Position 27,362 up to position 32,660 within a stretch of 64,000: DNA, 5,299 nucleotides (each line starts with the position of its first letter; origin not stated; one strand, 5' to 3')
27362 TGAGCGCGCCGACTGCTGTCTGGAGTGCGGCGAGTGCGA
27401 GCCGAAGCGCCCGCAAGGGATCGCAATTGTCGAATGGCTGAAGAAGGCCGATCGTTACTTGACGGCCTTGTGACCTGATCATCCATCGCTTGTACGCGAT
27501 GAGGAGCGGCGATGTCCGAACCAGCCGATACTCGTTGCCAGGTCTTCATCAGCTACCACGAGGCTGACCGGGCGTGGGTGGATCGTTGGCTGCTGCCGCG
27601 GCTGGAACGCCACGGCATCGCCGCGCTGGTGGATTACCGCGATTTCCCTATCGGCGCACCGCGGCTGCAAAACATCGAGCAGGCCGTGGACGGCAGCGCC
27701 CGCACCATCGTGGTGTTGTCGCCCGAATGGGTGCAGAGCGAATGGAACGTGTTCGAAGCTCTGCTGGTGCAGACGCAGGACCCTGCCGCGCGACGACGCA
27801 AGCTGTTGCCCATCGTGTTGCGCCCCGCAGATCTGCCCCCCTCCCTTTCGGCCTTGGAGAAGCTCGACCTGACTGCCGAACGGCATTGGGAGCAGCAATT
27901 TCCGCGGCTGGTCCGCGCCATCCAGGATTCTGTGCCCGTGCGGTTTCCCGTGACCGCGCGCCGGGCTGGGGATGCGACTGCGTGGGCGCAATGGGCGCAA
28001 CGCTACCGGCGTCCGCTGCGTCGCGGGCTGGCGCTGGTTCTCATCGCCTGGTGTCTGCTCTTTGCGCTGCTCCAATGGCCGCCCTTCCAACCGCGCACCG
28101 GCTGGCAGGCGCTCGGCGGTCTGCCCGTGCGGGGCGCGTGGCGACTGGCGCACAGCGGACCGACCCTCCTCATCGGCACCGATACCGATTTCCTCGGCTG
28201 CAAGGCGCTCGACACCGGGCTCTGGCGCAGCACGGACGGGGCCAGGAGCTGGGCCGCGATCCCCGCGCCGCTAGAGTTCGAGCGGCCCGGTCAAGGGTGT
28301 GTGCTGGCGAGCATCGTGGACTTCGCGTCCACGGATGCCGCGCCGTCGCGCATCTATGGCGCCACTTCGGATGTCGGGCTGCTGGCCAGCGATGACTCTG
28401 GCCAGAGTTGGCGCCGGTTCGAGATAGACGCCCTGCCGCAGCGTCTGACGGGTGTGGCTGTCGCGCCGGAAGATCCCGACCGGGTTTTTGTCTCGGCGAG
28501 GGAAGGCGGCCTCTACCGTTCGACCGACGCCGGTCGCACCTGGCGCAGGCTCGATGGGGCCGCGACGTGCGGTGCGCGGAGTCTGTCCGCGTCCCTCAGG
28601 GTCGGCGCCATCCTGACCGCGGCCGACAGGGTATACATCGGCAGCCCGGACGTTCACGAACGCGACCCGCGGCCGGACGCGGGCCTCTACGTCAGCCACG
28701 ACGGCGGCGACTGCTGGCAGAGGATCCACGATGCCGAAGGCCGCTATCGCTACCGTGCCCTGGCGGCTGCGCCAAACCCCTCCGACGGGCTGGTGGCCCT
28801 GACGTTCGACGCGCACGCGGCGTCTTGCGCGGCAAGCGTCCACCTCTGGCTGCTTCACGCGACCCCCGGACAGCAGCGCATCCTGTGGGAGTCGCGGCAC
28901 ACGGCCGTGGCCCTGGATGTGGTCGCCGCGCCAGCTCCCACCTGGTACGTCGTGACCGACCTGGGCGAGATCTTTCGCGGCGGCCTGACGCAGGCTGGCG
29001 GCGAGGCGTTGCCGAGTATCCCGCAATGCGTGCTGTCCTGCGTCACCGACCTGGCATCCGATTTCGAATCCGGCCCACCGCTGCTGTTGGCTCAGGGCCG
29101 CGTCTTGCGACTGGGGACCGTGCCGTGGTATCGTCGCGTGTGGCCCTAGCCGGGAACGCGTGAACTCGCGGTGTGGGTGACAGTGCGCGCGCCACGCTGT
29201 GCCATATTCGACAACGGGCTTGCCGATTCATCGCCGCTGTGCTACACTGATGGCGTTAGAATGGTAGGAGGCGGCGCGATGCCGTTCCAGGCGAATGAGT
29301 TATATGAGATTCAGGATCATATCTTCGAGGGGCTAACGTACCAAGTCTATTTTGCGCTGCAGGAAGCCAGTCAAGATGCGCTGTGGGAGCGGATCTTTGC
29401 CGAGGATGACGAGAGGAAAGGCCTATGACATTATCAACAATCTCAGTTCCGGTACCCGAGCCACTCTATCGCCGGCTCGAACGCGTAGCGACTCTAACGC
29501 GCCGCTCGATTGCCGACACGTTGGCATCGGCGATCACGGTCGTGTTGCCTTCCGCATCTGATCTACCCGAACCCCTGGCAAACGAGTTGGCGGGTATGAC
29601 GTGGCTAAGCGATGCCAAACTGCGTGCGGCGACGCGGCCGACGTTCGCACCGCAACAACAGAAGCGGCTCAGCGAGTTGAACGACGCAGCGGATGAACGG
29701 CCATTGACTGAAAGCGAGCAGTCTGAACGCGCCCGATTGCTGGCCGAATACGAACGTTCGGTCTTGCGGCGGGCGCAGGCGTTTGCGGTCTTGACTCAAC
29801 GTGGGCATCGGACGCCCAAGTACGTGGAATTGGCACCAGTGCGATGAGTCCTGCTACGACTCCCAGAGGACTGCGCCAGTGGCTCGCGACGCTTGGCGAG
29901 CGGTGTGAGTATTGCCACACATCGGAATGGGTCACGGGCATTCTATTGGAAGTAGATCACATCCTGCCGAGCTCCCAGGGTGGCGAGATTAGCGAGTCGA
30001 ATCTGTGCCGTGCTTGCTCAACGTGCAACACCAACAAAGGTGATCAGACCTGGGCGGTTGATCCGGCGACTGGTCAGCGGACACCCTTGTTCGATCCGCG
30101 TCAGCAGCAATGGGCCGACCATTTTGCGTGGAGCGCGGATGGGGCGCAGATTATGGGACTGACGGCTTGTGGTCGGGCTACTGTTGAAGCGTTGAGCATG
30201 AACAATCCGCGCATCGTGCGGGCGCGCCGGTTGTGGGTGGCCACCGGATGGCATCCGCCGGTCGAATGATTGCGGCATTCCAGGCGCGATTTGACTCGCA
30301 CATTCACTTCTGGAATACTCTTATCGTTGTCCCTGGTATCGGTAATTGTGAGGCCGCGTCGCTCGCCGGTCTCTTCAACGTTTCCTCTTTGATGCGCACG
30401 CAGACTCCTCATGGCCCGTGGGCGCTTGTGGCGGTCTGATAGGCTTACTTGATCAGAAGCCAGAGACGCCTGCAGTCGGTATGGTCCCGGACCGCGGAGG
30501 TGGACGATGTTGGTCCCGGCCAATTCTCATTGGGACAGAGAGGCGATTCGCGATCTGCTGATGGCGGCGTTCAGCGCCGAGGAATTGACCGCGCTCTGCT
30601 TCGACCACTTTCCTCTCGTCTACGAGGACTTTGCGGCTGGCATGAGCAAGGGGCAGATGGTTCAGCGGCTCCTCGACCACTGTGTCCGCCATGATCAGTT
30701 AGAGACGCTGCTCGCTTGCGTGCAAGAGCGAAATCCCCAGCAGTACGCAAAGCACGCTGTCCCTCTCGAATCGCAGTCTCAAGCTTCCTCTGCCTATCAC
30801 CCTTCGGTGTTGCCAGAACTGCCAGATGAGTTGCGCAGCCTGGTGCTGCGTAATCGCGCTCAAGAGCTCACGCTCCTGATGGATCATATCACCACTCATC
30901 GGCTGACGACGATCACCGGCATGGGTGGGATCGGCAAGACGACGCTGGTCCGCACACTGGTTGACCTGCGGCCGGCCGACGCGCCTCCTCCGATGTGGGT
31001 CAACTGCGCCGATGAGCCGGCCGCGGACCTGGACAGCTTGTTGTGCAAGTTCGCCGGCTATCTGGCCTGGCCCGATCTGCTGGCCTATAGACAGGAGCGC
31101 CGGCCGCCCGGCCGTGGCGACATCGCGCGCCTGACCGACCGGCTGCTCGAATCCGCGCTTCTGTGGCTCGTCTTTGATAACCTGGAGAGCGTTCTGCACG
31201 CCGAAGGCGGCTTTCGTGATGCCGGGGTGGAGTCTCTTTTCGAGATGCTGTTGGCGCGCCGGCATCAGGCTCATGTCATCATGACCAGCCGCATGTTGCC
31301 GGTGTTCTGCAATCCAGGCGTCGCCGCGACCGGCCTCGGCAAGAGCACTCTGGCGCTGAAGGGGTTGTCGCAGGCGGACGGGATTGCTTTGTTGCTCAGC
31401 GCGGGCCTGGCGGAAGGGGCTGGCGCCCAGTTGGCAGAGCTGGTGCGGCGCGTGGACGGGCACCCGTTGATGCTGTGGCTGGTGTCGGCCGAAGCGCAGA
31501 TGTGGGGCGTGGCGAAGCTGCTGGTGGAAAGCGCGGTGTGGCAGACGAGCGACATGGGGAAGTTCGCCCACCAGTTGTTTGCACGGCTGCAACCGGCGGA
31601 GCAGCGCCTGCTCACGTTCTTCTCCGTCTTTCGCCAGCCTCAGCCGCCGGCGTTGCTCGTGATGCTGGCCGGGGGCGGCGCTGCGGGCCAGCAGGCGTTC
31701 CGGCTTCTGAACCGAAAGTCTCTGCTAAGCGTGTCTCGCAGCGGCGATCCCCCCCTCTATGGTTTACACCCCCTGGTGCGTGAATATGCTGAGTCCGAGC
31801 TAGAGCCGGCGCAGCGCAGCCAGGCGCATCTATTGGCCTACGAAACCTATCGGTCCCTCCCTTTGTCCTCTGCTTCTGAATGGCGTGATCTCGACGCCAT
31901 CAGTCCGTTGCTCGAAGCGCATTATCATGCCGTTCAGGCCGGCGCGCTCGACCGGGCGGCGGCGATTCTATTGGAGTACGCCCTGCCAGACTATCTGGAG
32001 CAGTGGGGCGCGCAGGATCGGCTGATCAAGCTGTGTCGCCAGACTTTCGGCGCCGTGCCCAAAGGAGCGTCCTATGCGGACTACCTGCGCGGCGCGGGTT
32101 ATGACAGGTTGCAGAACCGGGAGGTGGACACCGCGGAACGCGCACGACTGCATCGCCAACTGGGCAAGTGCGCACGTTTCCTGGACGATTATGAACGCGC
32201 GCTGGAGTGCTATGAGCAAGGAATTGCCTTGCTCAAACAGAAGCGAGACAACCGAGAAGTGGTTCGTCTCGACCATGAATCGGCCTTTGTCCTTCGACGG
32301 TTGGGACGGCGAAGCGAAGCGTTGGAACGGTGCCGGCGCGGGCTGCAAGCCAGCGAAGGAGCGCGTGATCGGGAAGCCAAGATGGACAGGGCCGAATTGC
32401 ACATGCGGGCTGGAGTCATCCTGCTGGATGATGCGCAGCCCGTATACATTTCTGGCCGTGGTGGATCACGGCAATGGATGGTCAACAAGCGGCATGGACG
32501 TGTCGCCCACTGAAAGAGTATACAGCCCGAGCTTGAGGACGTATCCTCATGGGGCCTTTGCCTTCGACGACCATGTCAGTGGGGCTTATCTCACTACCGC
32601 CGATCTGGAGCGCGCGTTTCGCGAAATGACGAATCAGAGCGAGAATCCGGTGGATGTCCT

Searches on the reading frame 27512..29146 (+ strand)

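Call 91: search_protein_families(library=pfam, proteins=[window:27512-29146:+], max_evalue=0.00001)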
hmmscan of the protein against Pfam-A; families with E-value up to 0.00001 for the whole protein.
window:27512-29146:+ (545 aa): 3 families
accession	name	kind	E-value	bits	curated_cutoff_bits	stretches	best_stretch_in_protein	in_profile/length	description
PF13676.11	TIR_2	-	3.6e-25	89.3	28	1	11-134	1-122/122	TIR domain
PF01582.25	TIR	-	4.4e-12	46.6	21.3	1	11-105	4-98/179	TIR domain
PF15902.12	Sortilin-Vps10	-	9.5e-11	41.6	33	1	237-349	3-114/446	Sortilin, neurotensin receptor 3,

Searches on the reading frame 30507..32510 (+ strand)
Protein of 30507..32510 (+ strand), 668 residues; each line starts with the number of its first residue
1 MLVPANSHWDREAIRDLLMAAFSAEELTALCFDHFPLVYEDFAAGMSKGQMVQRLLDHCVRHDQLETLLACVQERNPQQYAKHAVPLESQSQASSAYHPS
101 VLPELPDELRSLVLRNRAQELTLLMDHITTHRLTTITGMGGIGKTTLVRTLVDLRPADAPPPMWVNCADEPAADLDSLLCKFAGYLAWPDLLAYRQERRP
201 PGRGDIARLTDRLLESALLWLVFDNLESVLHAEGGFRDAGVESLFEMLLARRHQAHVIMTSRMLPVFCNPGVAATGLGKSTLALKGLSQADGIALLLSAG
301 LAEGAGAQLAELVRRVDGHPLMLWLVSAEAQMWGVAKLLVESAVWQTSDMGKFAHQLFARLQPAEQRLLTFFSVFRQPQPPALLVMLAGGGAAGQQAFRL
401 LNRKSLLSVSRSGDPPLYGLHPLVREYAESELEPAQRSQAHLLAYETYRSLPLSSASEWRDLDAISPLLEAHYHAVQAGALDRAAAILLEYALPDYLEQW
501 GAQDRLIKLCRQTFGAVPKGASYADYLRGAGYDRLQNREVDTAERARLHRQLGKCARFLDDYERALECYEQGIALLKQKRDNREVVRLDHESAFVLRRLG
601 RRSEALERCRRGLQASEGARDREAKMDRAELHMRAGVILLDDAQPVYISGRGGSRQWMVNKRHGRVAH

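Call 91: search_protein_families(library=pfam, proteins=[window:30507-32510:+], max_evalue=0.00001)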
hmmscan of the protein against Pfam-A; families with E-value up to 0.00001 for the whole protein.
window:30507-32510:+ (668 aa): 2 families
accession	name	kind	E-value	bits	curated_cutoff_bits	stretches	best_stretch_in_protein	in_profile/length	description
PF19960.5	EAD7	-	2.8e-18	65.9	32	1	14-77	1-62/62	Effector-associated domain 7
PF13424.12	TPR_12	-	5.1e-06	27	30.1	0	541-578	40-77/77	Tetratricopeptide repeat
